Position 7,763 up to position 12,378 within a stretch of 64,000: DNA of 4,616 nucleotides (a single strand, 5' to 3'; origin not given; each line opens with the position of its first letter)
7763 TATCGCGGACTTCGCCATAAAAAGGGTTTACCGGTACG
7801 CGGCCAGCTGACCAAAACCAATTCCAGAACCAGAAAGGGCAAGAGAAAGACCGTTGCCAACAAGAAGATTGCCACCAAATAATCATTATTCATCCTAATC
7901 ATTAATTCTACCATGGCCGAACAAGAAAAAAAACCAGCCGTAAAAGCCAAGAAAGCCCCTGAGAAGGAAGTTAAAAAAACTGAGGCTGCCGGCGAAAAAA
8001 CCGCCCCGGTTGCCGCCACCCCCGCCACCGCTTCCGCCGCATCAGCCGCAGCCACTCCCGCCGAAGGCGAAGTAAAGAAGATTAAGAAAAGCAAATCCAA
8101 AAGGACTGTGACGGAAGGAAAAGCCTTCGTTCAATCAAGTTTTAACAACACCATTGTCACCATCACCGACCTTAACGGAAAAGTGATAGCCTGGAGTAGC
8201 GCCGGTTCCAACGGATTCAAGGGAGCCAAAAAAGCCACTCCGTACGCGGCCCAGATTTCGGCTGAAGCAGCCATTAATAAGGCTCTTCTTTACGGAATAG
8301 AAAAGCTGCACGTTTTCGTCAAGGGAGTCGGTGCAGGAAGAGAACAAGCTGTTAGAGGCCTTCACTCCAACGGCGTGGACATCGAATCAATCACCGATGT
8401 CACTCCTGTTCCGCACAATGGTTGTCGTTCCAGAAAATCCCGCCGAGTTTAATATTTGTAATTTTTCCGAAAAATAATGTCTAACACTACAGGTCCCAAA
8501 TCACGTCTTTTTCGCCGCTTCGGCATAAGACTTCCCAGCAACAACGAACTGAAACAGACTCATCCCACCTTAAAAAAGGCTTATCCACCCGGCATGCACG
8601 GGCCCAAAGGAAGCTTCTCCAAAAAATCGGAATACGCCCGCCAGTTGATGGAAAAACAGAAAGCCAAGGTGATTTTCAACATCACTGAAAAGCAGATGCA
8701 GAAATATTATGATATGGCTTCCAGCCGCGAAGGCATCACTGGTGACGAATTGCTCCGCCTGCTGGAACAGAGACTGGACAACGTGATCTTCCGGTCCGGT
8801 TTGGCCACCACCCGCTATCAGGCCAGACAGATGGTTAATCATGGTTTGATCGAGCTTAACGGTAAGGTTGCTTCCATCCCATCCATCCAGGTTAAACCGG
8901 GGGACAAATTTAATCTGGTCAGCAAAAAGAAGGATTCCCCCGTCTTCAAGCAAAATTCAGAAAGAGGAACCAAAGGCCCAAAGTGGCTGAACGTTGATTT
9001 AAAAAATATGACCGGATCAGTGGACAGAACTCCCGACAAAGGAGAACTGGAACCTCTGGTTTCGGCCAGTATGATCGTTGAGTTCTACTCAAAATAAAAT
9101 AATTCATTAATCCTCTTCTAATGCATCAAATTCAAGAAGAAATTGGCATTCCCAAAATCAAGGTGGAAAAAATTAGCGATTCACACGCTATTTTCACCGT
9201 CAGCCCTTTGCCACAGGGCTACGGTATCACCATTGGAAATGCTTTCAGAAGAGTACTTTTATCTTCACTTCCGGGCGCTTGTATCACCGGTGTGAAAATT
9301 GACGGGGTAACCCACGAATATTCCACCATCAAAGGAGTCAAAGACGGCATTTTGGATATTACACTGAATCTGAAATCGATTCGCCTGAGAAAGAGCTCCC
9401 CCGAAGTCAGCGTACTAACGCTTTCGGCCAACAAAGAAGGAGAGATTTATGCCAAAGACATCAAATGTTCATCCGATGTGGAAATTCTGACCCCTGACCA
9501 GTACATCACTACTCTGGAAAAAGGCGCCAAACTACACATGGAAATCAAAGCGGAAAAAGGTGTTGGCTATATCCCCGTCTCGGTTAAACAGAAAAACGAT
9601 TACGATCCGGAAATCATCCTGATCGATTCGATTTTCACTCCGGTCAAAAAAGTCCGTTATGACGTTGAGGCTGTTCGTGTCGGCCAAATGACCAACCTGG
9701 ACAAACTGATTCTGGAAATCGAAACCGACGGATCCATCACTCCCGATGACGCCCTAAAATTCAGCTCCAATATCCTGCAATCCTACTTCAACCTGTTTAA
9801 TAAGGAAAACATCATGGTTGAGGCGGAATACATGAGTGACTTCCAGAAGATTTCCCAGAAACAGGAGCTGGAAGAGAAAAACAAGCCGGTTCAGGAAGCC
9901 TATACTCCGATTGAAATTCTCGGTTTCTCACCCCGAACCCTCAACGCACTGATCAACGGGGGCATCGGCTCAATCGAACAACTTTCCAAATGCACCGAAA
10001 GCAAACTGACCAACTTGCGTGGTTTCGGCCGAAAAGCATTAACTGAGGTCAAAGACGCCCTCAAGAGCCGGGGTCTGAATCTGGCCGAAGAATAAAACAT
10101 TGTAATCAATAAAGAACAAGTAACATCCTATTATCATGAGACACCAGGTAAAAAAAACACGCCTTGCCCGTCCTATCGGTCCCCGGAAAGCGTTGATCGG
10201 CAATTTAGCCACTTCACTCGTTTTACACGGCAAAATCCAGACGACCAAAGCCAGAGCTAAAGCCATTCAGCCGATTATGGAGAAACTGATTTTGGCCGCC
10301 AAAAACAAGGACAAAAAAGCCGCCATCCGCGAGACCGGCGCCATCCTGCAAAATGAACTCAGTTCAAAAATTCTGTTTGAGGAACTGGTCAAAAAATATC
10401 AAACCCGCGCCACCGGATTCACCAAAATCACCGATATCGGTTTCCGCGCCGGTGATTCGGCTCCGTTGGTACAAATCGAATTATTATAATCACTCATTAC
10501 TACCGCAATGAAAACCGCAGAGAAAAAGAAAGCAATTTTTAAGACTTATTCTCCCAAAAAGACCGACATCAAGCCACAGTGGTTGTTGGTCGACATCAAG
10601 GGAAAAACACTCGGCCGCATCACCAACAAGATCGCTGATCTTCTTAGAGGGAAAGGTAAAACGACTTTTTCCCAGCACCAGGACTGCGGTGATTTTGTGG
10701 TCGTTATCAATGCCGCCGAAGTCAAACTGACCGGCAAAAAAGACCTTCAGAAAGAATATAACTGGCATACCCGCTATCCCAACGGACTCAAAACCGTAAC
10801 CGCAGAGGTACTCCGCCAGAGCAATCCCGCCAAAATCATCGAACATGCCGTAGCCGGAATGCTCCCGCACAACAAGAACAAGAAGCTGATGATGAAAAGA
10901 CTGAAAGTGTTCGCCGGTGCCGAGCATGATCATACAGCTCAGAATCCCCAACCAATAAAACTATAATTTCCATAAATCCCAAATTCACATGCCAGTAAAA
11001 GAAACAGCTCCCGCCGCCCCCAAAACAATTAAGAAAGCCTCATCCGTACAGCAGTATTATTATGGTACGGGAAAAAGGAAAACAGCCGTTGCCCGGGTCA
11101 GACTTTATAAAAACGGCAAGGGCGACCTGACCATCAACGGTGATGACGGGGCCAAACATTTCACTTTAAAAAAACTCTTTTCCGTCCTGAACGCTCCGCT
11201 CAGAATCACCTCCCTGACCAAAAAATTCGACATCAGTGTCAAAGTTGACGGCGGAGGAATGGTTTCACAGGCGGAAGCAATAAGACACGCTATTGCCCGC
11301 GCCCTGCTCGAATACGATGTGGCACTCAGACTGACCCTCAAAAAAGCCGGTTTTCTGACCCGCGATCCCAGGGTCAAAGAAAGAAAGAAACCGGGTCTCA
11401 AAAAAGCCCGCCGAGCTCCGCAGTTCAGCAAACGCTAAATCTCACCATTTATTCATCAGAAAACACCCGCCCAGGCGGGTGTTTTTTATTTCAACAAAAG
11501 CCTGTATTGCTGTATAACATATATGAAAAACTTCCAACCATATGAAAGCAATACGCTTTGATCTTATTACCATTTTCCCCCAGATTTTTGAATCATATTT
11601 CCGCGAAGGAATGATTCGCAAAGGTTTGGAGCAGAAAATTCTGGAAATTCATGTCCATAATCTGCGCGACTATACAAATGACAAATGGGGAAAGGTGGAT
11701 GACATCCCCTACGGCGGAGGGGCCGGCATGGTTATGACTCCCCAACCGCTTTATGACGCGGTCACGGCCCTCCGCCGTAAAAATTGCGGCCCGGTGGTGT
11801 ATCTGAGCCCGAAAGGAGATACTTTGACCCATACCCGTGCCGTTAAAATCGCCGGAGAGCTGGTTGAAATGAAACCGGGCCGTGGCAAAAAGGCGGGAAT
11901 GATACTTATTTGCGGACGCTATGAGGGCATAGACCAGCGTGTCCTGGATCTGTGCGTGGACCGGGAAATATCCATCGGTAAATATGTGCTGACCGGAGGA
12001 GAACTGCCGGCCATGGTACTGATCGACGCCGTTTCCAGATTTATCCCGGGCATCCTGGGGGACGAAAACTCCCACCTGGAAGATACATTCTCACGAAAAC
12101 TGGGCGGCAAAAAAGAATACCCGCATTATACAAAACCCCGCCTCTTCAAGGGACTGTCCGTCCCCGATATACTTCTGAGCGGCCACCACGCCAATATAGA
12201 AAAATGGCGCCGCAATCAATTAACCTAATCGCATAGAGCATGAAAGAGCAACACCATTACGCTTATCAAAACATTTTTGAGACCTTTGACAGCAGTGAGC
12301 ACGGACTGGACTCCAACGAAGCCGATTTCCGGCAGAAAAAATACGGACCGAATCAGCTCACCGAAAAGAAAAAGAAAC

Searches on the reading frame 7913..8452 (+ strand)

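Call 31: search_protein_families(library=pfam, proteins=[window:7913-8452:+], max_evalue=0.001)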
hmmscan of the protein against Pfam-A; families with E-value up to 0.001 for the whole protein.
window:7913-8452:+ (179 aa): 1 family
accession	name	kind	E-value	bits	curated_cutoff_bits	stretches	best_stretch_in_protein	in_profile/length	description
PF00411.24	Ribosomal_S11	-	2.1e-42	144.4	25.1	1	69-178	1-110/110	Ribosomal protein S11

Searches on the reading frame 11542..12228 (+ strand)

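Call 31: search_protein_families(library=pfam, proteins=[window:11542-12228:+], max_evalue=0.001)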
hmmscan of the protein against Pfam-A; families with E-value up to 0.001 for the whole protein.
window:11542-12228:+ (228 aa): 1 family
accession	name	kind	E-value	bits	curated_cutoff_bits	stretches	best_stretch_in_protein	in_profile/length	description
PF01746.26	tRNA_m1G_MT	-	3.3e-49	167.7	27.3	1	30-226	6-185/195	tRNA (Guanine-1)-methyltransferase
